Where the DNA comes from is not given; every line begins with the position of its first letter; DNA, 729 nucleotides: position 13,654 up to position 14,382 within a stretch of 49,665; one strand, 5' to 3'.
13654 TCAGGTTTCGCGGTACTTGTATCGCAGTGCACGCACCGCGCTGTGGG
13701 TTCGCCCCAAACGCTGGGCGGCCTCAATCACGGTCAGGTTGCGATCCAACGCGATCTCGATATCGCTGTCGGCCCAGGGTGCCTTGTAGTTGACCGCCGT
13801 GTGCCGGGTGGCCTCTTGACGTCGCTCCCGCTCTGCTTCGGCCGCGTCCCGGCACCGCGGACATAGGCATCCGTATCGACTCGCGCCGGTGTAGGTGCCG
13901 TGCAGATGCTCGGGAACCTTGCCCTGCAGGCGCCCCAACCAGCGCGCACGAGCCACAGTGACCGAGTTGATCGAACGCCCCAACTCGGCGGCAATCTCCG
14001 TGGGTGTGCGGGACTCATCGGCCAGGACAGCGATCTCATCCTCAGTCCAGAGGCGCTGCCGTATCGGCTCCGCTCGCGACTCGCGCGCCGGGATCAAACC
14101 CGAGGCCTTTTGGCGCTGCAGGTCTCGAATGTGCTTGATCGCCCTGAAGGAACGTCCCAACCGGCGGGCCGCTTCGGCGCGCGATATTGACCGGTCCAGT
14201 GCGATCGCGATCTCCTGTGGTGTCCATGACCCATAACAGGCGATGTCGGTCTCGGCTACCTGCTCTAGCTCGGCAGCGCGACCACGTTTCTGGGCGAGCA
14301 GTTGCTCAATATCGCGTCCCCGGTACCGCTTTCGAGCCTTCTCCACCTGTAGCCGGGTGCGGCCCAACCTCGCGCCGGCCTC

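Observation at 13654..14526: Protein made of four tandem Myb/SANT-like HTH repeats, of unknown family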

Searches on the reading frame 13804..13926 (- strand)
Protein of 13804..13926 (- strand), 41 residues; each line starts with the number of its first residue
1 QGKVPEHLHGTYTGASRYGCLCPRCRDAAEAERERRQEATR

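Call 45: search_solved_structures(query=A3, max_evalue=10, show_alignments=3)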
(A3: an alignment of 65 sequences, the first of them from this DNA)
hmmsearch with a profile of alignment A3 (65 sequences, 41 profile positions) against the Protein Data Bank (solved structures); distinct sequences matched with E-value up to 10: 4.
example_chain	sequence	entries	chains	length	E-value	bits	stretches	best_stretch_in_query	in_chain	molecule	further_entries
4z7r_A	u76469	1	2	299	0.047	16.4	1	17-38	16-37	Coenzyme PQQ synthesis protein B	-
3g1p_A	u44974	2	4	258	0.27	14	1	13-33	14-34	Protein phnP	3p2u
1hfh_A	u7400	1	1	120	0.46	13.2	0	3-13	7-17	FACTOR H, 15TH AND 16TH C-MODULE PAIR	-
1hfi_A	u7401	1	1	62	0.69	12.7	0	3-13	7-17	FACTOR H, 15TH C-MODULE PAIR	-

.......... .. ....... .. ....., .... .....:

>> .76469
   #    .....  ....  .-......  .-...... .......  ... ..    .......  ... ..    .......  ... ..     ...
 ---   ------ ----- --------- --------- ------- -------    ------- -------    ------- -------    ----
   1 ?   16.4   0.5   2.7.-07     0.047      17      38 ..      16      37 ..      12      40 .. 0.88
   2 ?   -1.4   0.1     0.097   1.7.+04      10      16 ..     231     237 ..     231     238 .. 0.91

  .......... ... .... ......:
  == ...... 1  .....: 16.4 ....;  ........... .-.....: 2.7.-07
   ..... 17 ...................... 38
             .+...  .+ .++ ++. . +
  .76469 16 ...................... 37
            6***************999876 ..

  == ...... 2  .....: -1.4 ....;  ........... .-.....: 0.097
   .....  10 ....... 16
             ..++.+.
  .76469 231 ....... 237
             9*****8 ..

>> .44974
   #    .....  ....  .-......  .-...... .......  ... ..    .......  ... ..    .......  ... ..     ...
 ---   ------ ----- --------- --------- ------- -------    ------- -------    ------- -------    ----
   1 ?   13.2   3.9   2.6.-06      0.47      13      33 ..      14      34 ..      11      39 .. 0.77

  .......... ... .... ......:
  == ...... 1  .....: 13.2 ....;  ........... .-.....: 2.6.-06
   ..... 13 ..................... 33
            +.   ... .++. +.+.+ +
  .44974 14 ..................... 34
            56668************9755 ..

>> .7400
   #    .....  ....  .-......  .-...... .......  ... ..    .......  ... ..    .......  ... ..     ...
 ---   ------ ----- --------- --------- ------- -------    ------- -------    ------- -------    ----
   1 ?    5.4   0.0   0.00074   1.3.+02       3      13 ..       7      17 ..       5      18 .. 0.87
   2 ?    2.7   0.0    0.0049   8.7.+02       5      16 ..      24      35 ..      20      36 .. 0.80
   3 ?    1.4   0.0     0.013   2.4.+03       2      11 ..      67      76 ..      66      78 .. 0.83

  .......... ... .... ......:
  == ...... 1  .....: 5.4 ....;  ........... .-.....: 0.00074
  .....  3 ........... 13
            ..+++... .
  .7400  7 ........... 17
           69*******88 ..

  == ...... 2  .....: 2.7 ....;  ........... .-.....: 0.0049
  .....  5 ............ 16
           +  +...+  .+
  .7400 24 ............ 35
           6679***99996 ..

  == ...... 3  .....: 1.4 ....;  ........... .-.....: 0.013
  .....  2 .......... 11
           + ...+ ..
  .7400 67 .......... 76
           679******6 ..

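Call 47: search_protein_families(library=pfam, alignment_id=A3, max_evalue=0.1)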
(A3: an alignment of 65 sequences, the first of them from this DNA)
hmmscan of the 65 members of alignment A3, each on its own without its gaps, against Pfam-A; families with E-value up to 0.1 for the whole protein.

A. member 1, seq(41 aa): 0 families

B. families by the number of members that match (of 65 scanned): 4 families
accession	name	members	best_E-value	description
PF00751.23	DM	1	0.0049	DM DNA binding domain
PF22910.1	EDR4-like_1st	1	0.022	Enhanced disease resistance 4-like, N-terminal domain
PF16622.11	zf-C2H2_11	1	0.031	zinc-finger C2H2-type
PF07716.20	bZIP_2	1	0.087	Basic region leucine zipper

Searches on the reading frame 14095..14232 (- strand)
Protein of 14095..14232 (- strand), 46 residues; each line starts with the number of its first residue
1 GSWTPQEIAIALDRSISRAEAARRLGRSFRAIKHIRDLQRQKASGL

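Call 44: search_solved_structures(query=A2, max_evalue=10, show_alignments=3)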
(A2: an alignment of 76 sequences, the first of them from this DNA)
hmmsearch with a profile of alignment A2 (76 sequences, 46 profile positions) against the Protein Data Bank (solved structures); distinct sequences matched with E-value up to 10: 14.
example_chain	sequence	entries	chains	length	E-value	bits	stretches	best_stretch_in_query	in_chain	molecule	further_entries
8vd6_A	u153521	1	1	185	0.00014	24.6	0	14-26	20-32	CAP REPEAT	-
9dhz_C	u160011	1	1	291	0.088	15.7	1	12-34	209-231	Disks large-associated protein 5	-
1a5j_A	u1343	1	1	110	0.1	15.5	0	2-11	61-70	B-MYB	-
7dwm_A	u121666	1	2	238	0.13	15.1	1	15-42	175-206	Transcriptional regulator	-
1h8a_C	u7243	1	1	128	0.15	15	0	2-11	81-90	MYB TRANSFORMING PROTEIN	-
1gv2_A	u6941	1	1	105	0.19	14.6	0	2-11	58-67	MYB PROTO-ONCOGENE PROTEIN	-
1mse_C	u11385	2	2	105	0.19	14.6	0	2-11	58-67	C-Myb DNA-Binding Domain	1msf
1h88_C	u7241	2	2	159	0.26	14.2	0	2-11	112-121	MYB PROTO-ONCOGENE PROTEIN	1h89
3tgn_A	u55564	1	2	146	0.32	13.9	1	9-34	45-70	Adc operon repressor AdcR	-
2lvs_A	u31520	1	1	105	0.46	13.4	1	16-34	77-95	Putative uncharacterized protein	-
8x9p_C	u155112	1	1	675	0.61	13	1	12-33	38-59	Disks large-associated protein 5,Green fluorescent protein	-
1mbj_A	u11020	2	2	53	0.73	12.7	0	2-11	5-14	MYB PROTO-ONCOGENE PROTEIN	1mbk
2a8x_A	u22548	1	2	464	1.5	11.7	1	6-24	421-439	Dihydrolipoyl dehydrogenase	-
3ii4_A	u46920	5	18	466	1.5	11.7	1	6-24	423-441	Dihydrolipoyl dehydrogenase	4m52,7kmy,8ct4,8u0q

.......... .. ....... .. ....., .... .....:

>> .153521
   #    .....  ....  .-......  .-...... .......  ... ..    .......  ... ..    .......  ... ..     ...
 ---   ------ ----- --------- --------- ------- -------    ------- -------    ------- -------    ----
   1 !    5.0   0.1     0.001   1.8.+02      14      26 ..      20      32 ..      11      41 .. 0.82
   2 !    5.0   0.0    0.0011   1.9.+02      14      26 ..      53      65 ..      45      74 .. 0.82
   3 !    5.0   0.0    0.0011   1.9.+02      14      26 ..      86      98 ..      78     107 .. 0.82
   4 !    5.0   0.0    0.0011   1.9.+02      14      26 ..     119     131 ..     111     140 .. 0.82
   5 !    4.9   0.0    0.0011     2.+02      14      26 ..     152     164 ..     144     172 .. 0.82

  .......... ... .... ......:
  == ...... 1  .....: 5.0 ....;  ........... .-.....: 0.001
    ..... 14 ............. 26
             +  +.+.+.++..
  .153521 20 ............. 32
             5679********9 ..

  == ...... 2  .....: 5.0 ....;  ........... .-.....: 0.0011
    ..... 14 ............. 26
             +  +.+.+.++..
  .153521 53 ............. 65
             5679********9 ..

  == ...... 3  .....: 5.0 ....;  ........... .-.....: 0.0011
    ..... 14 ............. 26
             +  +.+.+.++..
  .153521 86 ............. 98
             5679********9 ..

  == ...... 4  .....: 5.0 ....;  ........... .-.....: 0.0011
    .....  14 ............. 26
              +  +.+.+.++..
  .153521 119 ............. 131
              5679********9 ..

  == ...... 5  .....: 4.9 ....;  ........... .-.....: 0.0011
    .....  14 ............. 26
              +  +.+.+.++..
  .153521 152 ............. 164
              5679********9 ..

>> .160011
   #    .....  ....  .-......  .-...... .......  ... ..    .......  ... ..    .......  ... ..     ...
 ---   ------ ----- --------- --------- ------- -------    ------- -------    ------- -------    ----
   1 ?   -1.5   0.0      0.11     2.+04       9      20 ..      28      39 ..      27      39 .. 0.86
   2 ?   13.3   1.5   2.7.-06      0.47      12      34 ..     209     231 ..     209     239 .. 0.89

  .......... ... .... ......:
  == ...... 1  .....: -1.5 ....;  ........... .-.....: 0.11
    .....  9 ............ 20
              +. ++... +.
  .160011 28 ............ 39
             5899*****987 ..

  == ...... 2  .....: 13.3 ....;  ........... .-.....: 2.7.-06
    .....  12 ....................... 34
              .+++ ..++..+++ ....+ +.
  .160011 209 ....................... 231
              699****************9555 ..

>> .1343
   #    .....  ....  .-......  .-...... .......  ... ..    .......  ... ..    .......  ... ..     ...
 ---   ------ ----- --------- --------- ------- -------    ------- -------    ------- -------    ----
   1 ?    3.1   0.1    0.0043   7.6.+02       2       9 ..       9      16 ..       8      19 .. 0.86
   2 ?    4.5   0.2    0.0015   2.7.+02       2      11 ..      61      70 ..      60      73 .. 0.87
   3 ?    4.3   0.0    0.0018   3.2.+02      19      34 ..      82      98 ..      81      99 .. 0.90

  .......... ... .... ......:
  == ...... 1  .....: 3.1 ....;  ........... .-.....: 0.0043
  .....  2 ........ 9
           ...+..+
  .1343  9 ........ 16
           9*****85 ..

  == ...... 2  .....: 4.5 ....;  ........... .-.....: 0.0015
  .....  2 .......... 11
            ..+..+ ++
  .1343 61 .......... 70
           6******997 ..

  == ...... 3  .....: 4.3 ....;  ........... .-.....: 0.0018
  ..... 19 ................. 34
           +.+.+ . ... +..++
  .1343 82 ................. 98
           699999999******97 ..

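Call 46: search_protein_families(library=pfam, alignment_id=A2, max_evalue=0.01)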
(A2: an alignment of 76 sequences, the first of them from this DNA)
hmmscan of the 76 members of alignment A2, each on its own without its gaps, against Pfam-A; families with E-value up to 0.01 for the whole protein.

A. member 1, seq(46 aa): 1 family
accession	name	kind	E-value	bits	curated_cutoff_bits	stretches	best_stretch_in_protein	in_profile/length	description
PF13384.12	HTH_23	-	0.00027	21.1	24.6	0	16-39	18-41/50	Homeodomain-like domain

B. families by the number of members that match (of 76 scanned): 9 families
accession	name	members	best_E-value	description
PF13384.12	HTH_23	10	1.4e-05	Homeodomain-like domain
PF08281.18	Sigma70_r4_2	8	2.7e-05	Sigma-70, region 4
PF13412.12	HTH_24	4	0.00019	Winged helix-turn-helix DNA-binding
PF13551.12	HTH_29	4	0.0026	Winged helix-turn helix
PF13936.12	HTH_38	2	0.00016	Helix-turn-helix domain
PF13404.12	HTH_AsnC-type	2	0.0027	AsnC-type helix-turn-helix domain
PF05344.16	DUF746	1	0.0069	Domain of Unknown Function (DUF746)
PF13518.12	HTH_28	1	0.008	Helix-turn-helix domain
PF25212.1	HVO_A0114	1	0.0086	HVO_A0114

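Call 67: predict_structure(alignment_id=A2)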
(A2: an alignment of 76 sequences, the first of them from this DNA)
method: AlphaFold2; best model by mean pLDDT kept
length: 46 residues; sequences in the alignment: 76
mean_pLDDT: 93.4   pTM: 0.69
mean pLDDT of the five models: 93.4, 93.3, 93.0, 92.9, 92.1
residues with pLDDT >= 90: 39; 70-90: 6; 50-70: 1; < 50: 0
segments of 3 or more residues with pLDDT < 50: none
pLDDT, mean of each block of 10 residues (from residue 1): 92 96 97 95 83
secondary structure, 60 per line:
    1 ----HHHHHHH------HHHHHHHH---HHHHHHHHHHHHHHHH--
elements in order: H5-11 H18-25 H29-44

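Call 70: fold_search(model_id=the predicted structure, library=pdb)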
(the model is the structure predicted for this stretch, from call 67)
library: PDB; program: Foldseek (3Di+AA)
matches with E <= 10: 698; with E <= 0.001: 0
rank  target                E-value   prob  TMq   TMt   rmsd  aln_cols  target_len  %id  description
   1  7bbq                  4.8e-01  0.90  0.72  0.39   4.1        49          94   22  Crystal structure of the HTH DNA binding protein ArdK from R388 plasmid. Apo form. (released 2022-07-13)
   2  7bca_A                6.7e-01  0.93  0.77  0.40   3.3        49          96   24  Crystal structure of the HTH DNA binding protein ArdK from R388 plasmid bound to a direct-repeat DNA element (released 2022-07-13)
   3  4rbo_D                8.2e-01  0.91  0.77  0.68   2.6        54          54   18  Crystal structure of a Nanog homeobox (NANOG) from Homo sapiens at 3.30 A resolution (released 2014-10-01)
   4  1sfx_A                1.1e+00  0.60  0.55  0.26   3.7        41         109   27  X-ray crystal structure of putative HTH transcription regulator from Archaeoglobus fulgidus (released 2004-08-03)
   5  4ija_A                1.1e+00  0.44  0.49  0.09   4.3        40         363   25  Structure of S. aureus methicillin resistance factor MecR2 (released 2013-06-12)
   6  5y2v_A                1.1e+00  0.63  0.60  0.12   3.3        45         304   24  Strcutrue of the full-length CcmR complexed with 2-OG from Synechocystis PCC6803 (released 2017-12-27)
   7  3hhg_G                1.1e+00  0.54  0.58  0.12   4.9        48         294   19  Structure of CrgA, a LysR-type transcriptional regulator from Neisseria meningitidis. (released 2009-07-07)
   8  7bcb_A                1.2e+00  0.87  0.77  0.40   2.4        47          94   23  Crystal structure of the HTH DNA binding protein ArdK from R388 plasmid bound to IR3 DNA (released 2022-01-12)
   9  3p7n_A                1.2e+00  0.72  0.58  0.16   2.8        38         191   26  Crystal structure of light activated transcription factor El222 from Erythrobacter litoralis (released 2011-05-25)
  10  3ulq_B                1.2e+00  0.66  0.54  0.44   3.2        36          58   28  Crystal Structure of the Anti-Activator RapF Complexed with the Response Regulator ComA DNA Binding Domain (released 2012-01-04)
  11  1zlj_A                1.2e+00  0.51  0.57  0.40   4.0        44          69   20  Crystal Structure of the Mycobacterium tuberculosis Hypoxic Response Regulator DosR C-terminal Domain (released 2006-01-31)
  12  3tgn_B                1.2e+00  0.44  0.55  0.21   4.9        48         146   23  Crystal Structure of the zinc-dependent MarR Family Transcriptional Regulator AdcR in the Zn(II)-bound State (released 2011-11-30)
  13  2h1k_B                1.3e+00  0.75  0.75  0.59   2.9        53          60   23  Crystal structure of the Pdx1 homeodomain in complex with DNA (released 2007-03-20)
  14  4hye_A                1.3e+00  0.66  0.54  0.14   2.7        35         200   34  Crystal structure of a response regulator spr1814 from Streptococcus pneumoniae reveals unique interdomain contacts am (released 2013-06-05)
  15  8r3g_A                1.4e+00  0.38  0.52  0.09   3.7        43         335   23  Central glycolytic genes regulator (CggR) bound to DNA operator (released 2024-06-19)
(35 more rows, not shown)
